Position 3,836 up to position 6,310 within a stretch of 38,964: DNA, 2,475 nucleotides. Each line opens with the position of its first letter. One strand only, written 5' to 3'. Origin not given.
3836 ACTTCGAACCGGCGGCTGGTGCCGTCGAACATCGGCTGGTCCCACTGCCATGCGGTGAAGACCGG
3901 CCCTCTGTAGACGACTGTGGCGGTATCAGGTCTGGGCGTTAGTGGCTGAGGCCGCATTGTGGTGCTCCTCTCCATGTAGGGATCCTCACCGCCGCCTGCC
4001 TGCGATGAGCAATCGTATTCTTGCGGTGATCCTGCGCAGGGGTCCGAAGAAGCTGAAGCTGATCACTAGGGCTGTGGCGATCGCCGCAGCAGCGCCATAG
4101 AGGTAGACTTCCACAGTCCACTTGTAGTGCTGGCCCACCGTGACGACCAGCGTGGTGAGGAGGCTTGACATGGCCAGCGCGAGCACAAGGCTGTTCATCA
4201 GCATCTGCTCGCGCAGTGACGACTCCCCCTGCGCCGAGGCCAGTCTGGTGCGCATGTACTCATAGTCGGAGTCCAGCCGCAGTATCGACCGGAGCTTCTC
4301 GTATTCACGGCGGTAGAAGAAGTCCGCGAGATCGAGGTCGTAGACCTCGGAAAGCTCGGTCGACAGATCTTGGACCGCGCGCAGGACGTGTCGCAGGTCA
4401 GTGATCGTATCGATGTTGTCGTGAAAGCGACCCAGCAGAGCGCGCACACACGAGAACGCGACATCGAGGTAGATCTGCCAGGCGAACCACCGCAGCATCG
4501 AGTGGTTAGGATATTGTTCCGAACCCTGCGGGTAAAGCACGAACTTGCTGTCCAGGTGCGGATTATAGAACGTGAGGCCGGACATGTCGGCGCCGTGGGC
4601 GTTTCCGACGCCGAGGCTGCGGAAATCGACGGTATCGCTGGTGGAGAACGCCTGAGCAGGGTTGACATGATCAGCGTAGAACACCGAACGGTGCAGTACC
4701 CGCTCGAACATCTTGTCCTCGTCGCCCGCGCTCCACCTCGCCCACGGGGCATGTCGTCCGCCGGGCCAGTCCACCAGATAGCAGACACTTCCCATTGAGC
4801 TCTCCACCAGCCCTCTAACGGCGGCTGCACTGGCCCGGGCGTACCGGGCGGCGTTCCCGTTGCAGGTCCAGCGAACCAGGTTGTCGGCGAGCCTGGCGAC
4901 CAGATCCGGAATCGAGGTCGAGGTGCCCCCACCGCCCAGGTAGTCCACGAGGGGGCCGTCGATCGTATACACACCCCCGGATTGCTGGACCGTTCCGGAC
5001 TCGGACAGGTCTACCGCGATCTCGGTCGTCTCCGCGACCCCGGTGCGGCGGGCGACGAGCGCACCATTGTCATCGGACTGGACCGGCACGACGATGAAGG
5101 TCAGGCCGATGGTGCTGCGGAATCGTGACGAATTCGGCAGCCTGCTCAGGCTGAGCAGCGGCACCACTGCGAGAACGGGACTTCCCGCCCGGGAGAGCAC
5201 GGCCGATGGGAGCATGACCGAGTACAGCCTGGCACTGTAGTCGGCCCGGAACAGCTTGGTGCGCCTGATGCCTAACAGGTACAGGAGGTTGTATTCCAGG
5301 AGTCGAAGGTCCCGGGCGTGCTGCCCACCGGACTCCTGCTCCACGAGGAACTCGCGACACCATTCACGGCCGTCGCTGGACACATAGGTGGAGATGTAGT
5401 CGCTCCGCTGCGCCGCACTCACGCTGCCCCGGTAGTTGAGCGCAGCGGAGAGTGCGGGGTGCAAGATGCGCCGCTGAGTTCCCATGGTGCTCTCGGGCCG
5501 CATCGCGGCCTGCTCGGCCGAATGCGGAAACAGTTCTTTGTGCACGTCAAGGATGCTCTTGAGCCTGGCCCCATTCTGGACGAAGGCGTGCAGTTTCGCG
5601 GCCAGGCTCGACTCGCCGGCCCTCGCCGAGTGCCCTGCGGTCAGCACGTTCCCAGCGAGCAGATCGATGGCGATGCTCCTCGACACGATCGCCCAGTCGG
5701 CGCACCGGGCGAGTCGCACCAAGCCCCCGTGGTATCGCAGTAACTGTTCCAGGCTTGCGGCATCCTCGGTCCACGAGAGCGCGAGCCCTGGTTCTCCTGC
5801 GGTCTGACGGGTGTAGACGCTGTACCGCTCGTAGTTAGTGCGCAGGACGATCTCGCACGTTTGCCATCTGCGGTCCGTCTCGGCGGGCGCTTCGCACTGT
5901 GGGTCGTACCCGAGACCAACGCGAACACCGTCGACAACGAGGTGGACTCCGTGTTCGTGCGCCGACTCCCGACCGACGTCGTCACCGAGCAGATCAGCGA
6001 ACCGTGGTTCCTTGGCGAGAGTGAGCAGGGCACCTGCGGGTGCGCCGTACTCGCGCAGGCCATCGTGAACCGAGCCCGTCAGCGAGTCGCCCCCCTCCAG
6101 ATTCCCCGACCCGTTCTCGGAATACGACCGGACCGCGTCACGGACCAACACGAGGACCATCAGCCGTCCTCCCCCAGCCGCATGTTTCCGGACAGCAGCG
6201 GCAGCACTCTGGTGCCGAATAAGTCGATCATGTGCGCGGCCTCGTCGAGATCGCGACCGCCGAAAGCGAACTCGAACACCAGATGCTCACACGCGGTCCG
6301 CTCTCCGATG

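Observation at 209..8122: Eight-gene coupled operon (HIT, Gmk-like kinase, LLM, 724-aa orphan, Nudix, VioC-like, aminotransferase fold, Enzyme-I-like) that matches no pathway I know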

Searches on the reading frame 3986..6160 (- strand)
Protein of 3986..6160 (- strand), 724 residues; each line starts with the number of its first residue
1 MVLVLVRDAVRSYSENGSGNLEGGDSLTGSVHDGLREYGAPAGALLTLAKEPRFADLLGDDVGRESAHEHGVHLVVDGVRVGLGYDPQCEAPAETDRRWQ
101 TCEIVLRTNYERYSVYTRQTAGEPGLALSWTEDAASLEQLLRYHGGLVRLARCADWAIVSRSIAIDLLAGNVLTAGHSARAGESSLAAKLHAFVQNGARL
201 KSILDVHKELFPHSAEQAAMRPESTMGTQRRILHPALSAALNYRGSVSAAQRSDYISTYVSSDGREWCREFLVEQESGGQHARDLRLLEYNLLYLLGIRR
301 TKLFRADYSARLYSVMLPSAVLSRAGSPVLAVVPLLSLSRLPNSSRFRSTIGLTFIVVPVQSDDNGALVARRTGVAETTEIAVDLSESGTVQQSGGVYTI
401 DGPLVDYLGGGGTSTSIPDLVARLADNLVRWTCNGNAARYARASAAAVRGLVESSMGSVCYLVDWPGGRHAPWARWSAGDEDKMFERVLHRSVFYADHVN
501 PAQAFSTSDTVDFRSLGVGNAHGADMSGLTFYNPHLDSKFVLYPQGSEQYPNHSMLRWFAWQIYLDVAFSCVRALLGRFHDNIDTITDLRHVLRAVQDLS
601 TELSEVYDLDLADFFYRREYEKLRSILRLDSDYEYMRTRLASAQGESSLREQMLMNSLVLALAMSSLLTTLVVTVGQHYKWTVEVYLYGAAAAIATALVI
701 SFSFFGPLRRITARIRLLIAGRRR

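Call 5: search_protein_families(library=pfam, proteins=[window:3986-6160:-], max_evalue=0.01)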
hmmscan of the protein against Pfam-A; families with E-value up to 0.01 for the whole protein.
window:3986-6160:- (724 aa): 0 families

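Call 6: search_protein_families(library=ncbifam, proteins=[window:3986-6160:-], max_evalue=0.01)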
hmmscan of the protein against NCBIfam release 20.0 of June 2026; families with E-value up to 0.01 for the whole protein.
window:3986-6160:- (724 aa): 0 families

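Call 8: find_homologous_proteins(query=window:3986-6160:-, max_evalue=0.001)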
Query window:3986-6160:- (724 aa): 4 proteins with E <= 0.001 among 8000 candidates.
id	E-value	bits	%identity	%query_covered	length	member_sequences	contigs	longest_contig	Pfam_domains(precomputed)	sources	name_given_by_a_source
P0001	0.0e+0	1621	100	100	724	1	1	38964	-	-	-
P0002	3.6e-262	890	57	100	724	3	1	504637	-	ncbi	ncbi:hypothetical protein GCM10023085_20920 [Actinomadura viridis]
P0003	5.2e-259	880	55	100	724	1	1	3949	-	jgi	jgi:hypothetical protein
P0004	2.3e-137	478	40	90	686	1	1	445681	-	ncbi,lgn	ncbi:MAG: hypothetical protein AAGA37_01915 [Actinomycetota bacterium]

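Call 9: find_encoding_contigs(protein=P0002, flank=10000, max_places=3)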
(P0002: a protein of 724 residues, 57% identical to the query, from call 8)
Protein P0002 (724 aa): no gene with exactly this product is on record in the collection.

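Call 10: find_encoding_contigs(protein=P0004, flank=10000, max_places=3)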
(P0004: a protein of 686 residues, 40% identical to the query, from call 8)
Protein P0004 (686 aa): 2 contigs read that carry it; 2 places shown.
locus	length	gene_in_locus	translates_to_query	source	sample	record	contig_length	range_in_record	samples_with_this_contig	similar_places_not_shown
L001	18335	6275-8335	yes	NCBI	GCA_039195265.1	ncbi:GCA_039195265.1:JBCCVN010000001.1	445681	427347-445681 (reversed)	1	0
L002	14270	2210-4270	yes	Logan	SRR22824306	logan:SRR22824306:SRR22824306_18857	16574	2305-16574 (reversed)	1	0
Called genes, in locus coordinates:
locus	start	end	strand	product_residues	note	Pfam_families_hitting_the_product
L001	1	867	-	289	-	PF12146:Hydrolase_4 (weak), PF00561:Abhydrolase_1, PF12697:Abhydrolase_6 (weak)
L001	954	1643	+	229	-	PF00440:TetR_N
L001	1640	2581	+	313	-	PF00795:CN_hydrolase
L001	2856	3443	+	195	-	-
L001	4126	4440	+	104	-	PF01527:HTH_Tnp_1, PF13384:HTH_23 (weak), PF13518:HTH_28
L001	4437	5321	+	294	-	PF13358:DDE_3 (weak), PF00665:rve, PF13683:rve_3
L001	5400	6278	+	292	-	PF00296:Bac_luciferase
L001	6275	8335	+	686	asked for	-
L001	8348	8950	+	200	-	PF00293:NUDIX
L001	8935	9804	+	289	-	PF02668:TauD (weak)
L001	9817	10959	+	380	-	PF00155:Aminotran_1_2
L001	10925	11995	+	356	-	PF02896:PEP-utilizers_C (weak)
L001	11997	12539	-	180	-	-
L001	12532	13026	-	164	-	PF01230:HIT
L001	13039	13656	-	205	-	-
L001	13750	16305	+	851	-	PF02518:HATPase_c (weak), PF13589:HATPase_c_3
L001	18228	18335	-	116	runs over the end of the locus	-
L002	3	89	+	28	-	?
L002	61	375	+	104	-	PF01527:HTH_Tnp_1, PF13384:HTH_23 (weak), PF13518:HTH_28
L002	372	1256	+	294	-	PF13358:DDE_3 (weak), PF00665:rve, PF13683:rve_3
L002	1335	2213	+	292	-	PF00296:Bac_luciferase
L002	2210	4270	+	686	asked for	-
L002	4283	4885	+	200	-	PF00293:NUDIX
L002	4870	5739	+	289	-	PF02668:TauD (weak)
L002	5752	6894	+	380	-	PF00155:Aminotran_1_2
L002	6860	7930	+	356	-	PF02896:PEP-utilizers_C (weak)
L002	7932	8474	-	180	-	-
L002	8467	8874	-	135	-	PF01230:HIT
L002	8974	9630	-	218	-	-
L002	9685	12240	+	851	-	PF02518:HATPase_c (weak), PF13589:HATPase_c_3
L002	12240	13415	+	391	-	PF01170:UPF0020 (faint), PF01555:N6_N4_Mtase, PF11599:AviRa (weak)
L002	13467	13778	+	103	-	-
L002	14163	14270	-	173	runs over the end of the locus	-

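Call 11: find_encoding_contigs(protein=P0003, flank=10000, max_places=3)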
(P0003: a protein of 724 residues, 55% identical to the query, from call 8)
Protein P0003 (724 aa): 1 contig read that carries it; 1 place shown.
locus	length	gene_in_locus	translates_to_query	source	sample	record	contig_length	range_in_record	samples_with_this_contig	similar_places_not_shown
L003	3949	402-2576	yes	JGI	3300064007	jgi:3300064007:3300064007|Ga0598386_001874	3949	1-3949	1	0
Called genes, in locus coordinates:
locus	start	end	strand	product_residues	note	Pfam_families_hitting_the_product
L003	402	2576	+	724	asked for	-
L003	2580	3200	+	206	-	PF00293:NUDIX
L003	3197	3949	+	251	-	?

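Call 12: search_protein_families(library=padloc, proteins=[window:3986-6160:-], max_evalue=0.01)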
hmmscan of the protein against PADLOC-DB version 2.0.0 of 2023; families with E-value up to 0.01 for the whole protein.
window:3986-6160:- (724 aa): 0 families

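Call 22: find_related_loci(query=A1, collection=genome_contigs, flank=10000)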
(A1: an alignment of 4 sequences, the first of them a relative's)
Query A1 (724 aa) in genome_contigs; peptide patterns used: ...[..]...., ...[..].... (x = any residue, [..] = any of these).
26 stretches matched a pattern, but none encodes a relative of the query by tblastn (E <= 1e-3).

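Call 30: predict_structure(alignment_id=A1)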
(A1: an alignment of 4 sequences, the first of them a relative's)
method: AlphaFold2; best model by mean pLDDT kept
length: 724 residues; sequences in the alignment: 4
mean_pLDDT: 55.8   pTM: 0.51
mean pLDDT of the five models: 55.8, 51.9, 51.7, 51.6, 50.7
residues with pLDDT >= 90: 16; 70-90: 202; 50-70: 179; < 50: 327
segments of 3 or more residues with pLDDT < 50: 176-184, 211-268, 297-310, 341-346, 455-459, 461-472, 477-661, 706-724
pLDDT, mean of each block of 10 residues (from residue 1): 86 75 73 82 84 85 80 88 90 83 89 80 62 76 67 58 60 45 48 54 52 35 31 29 27 31 42 62 71 53 39 69 87 70 49 75 77 65 70 68 75 76 79 70 72 53 42 49 39 34 33 34 29 31 32 33 37 37 40 39 34 33 33 35 36 45 50 56 51 54 49 46 38
secondary structure, 60 per line:
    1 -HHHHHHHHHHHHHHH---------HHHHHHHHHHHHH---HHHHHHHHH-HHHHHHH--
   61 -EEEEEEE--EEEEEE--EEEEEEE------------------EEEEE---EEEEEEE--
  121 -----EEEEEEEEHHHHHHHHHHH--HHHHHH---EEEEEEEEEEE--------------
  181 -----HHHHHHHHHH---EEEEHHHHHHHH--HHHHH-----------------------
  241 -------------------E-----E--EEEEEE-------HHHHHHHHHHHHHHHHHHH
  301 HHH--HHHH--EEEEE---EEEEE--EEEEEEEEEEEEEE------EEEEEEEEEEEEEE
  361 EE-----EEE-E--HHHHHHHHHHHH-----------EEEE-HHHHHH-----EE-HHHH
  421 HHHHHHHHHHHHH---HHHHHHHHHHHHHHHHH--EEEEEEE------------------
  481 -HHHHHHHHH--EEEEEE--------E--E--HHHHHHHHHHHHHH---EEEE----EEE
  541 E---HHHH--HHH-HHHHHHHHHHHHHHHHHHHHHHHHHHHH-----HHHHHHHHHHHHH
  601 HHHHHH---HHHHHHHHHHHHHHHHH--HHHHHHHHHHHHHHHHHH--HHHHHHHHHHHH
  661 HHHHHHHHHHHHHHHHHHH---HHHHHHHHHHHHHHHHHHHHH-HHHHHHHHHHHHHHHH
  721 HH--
elements in order (helices of 4 or more, strands of 3 or more residues): H2-16 H26-38 H42-50 H52-58 E62-68 E71-76 E79-85 E104-108 E112-118 E126-133 H134-144 H147-152 E156-166 H186-195 E199-202 H203-210 H213-217 E269-274 H282-303 H306-309 E312-316 E320-324 E327-340 E347-362 E368-370 H375-386 E398-401 H403-408 H417-433 H437-453 E456-462 H482-490 E493-498 H513-526 E530-533 E538-541 H545-548 H555-582 H588-606 H610-626 H629-646 H649-679 H683-703 H705-722

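Call 33: search_solved_structures(query=A1, max_evalue=10)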
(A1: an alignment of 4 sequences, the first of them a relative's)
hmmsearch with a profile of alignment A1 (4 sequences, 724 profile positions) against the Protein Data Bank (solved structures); distinct sequences matched with E-value up to 10: 0.

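Call 36: fold_search(model_id=the predicted structure, library=pdb)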
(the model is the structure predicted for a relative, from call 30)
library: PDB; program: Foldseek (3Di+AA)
matches with E <= 10: 634; with E <= 0.001: 0
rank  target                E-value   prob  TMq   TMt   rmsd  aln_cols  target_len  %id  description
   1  2xem_C                6.4e-02  0.14  0.05  0.19  14.9       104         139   10  Induced-fit and allosteric effects upon polyene binding revealed by crystal structures of the Dynemicin thioesterase (released 2010-10-13)
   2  2xem_A                7.1e-02  0.14  0.05  0.18  14.3       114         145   12  Induced-fit and allosteric effects upon polyene binding revealed by crystal structures of the Dynemicin thioesterase (released 2010-10-13)
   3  2xfl_A                1.5e-01  0.09  0.05  0.17  13.2       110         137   13  Induced-fit and allosteric effects upon polyene binding revealed by crystal structures of the Dynemicin thioesterase (released 2010-10-13)
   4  2xfl_F                2.0e-01  0.09  0.05  0.19  14.2       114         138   12  Induced-fit and allosteric effects upon polyene binding revealed by crystal structures of the Dynemicin thioesterase (released 2010-10-13)
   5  5bwu_A                2.2e-01  0.15  0.05  0.10  15.0        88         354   23  X-RAY CRYSTAL STRUCTURE AT 2.17A RESOLUTION OF HUMAN MITOCHONDRIAL BRANCHED CHAIN AMINOTRANSFERASE (BCATM) COMPLEXED W (released 2015-07-01)
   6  5bwv_B                2.3e-01  0.16  0.05  0.10  14.9        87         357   23  X-RAY CRYSTAL STRUCTURE AT 1.86A RESOLUTION OF HUMAN MITOCHONDRIAL BRANCHED CHAIN AMINOTRANSFERASE (BCATM) COMPLEXED W (released 2015-07-01)
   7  1ekf_A                2.6e-01  0.16  0.06  0.10  14.6        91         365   23  CRYSTALLOGRAPHIC STRUCTURE OF HUMAN BRANCHED CHAIN AMINO ACID AMINOTRANSFERASE (MITOCHONDRIAL) COMPLEXED WITH PYRIDOXA (released 2001-03-08)
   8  5t0z_D                2.7e-01  0.14  0.07  0.23   8.6        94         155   14  PelC from Geobacter metallireducens (released 2017-03-15)
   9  9r2v_F                2.9e-01  0.11  0.07  0.20   9.3       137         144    6  De novo designed M16 protein fold (released 2025-05-14)
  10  2xem_D                2.9e-01  0.10  0.05  0.20  14.7       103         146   10  Induced-fit and allosteric effects upon polyene binding revealed by crystal structures of the Dynemicin thioesterase (released 2010-10-13)
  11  1yli_B                2.9e-01  0.10  0.05  0.18   9.6        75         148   15  Crystal structure of HI0827, a hexameric broad specificity acyl-coenzyme A thioesterase (released 2005-02-01)
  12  9ccr_B                3.0e-01  0.08  0.05  0.18  15.3       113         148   12  Crystal structure of the EspE7 thioesterase mutant R35A from the esperamicin biosynthetic pathway at 1.6 A (released 2025-06-25)
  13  5i5u_A                3.2e-01  0.14  0.05  0.10  14.9        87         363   23  X-RAY CRYSTAL STRUCTURE AT 2.40A RESOLUTION OF HUMAN MITOCHONDRIAL BRANCHED CHAIN AMINOTRANSFERASE (BCATM) COMPLEXED W (released 2016-03-23)
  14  9ccr_D                3.2e-01  0.08  0.05  0.19  14.9       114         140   13  Crystal structure of the EspE7 thioesterase mutant R35A from the esperamicin biosynthetic pathway at 1.6 A (released 2025-06-25)
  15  5bwr_A                3.4e-01  0.13  0.05  0.10  15.0        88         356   23  X-RAY CRYSTAL STRUCTURE AT 2.20A RESOLUTION OF HUMAN MITOCHONDRIAL BRANCHED CHAIN AMINOTRANSFERASE (BCATM) COMPLEXED W (released 2015-07-01)
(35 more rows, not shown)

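Call 37: search_protein_representatives(alignment_id=A1)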
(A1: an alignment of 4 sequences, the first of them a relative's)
Query: 4 sequences, 724 profile positions. Proteins with E-value up to 0.001 (for the whole library): 191; up to 1e-10: 127; up to 1e-30: 43. The best 150 are listed.
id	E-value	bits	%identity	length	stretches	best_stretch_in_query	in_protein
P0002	0.0e+00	1332.3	-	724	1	1-724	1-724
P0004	0.0e+00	1128.9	-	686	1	29-723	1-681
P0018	8.6e-190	649.2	-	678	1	91-715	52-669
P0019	7.7e-170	583.2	-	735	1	47-719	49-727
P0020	1.7e-167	575.5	-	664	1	126-716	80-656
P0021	1.7e-153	529.2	-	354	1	369-718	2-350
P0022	1.1e-135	470.3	-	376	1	257-620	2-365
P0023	6.7e-119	414.8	-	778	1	70-716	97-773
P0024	1.3e-117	410.6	-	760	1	101-710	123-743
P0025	5.8e-111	388.6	-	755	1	97-711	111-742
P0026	1.0e-110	387.7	-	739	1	57-712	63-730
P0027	2.3e-109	383.3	-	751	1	29-724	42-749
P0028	1.4e-106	374.1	-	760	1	51-714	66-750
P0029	4.7e-102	359.1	-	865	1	177-720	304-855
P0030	7.9e-100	351.8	-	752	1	128-714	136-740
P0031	1.2e-99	351.2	-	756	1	47-723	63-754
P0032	4.2e-94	332.8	-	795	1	200-715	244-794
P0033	6.6e-91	322.3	-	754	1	96-716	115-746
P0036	7.0e-87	309.0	-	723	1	74-712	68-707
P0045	5.0e-55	203.7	-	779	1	181-711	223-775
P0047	2.0e-44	168.6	-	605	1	268-675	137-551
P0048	2.7e-44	168.2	-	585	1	258-698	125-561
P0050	1.6e-39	152.4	-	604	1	291-697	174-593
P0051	1.4e-37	146.0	-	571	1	267-673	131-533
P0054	7.9e-34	133.6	-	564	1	280-687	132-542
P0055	3.6e-33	131.4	-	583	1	267-676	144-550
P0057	6.7e-32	127.2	-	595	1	261-672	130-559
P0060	2.1e-30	122.3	-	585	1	287-672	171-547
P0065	1.6e-23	99.5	-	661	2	267-418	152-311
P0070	1.4e-22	96.4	-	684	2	266-419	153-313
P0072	3.1e-22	95.3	-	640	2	292-434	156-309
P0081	1.2e-19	86.8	-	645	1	266-676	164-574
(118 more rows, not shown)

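Call 40: search_protein_families(library=pfam, alignment_id=A2, max_evalue=0.01)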
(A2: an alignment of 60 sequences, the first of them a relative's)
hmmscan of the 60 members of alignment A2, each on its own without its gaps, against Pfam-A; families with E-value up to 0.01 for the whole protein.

A. member 1, P0001 (724 aa): 0 families

B. families by the number of members that match (of 60 scanned): 8 families
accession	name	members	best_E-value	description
PF20990.2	DUF2207_C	1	8.6e-05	Predicted membrane protein (DUF2207) C-terminal domain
PF03994.20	DUF350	1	0.00073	Domain of Unknown Function (DUF350)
PF01544.23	CorA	1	0.0014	CorA-like Mg2+ transporter protein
PF02656.20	DUF202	1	0.0018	Domain of unknown function (DUF202)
PF01105.29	EMP24_GP25L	1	0.002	emp24/gp25L/p24 family/GOLD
PF07786.18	HGSNAT_cat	1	0.0038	Heparan-alpha-glucosaminide N-acetyltransferase, catalytic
PF03613.19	EIID-AGA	1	0.0047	PTS system mannose/fructose/sorbose family IID component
PF06022.16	Cir_Bir_Yir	1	0.0055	Plasmodium variant antigen protein Cir/Yir/Bir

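Call 41: find_encoding_contigs(protein=P0023, flank=8000, max_places=2)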
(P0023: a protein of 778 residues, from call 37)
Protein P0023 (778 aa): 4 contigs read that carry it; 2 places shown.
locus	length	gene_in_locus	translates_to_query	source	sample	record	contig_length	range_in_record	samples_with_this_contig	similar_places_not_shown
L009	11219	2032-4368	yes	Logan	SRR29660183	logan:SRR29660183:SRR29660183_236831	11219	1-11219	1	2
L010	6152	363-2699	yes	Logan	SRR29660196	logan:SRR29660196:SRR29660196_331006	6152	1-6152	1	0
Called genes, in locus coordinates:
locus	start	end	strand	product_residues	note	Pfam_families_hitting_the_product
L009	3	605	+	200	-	?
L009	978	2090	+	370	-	PF00296:Bac_luciferase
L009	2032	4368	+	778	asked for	-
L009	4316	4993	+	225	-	PF00293:NUDIX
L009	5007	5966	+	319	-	PF02668:TauD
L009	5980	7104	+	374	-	PF00155:Aminotran_1_2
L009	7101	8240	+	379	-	PF02896:PEP-utilizers_C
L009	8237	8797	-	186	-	PF00625:Guanylate_kin (weak)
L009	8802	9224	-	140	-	PF01230:HIT (weak)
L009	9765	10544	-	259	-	-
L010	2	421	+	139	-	?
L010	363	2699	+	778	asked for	-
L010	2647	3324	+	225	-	PF00293:NUDIX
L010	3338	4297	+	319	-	PF02668:TauD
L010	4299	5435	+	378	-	PF00155:Aminotran_1_2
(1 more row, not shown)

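Call 42: find_encoding_contigs(protein=P0047, flank=8000, max_places=3)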
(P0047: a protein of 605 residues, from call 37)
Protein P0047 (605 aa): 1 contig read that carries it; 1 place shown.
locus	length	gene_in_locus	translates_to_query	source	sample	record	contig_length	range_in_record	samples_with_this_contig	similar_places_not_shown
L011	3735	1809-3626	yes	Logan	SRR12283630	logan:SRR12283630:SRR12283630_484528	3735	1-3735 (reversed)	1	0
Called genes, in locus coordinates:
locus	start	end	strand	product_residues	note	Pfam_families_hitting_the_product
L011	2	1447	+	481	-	?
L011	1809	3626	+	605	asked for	-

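Call 43: find_encoding_contigs(protein=P0065, flank=8000, max_places=3)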
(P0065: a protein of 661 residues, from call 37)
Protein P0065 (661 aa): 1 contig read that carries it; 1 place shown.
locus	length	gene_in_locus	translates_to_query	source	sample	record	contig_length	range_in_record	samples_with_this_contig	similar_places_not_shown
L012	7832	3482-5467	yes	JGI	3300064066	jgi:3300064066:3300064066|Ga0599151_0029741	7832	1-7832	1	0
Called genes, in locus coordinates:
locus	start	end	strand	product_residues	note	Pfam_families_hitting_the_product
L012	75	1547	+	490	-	PF00152:tRNA-synt_2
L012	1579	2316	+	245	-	-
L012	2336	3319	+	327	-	PF01180:DHO_dh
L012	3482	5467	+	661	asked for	-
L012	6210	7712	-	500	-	PF01048:PNP_UDP_1, PF20690:bDLD3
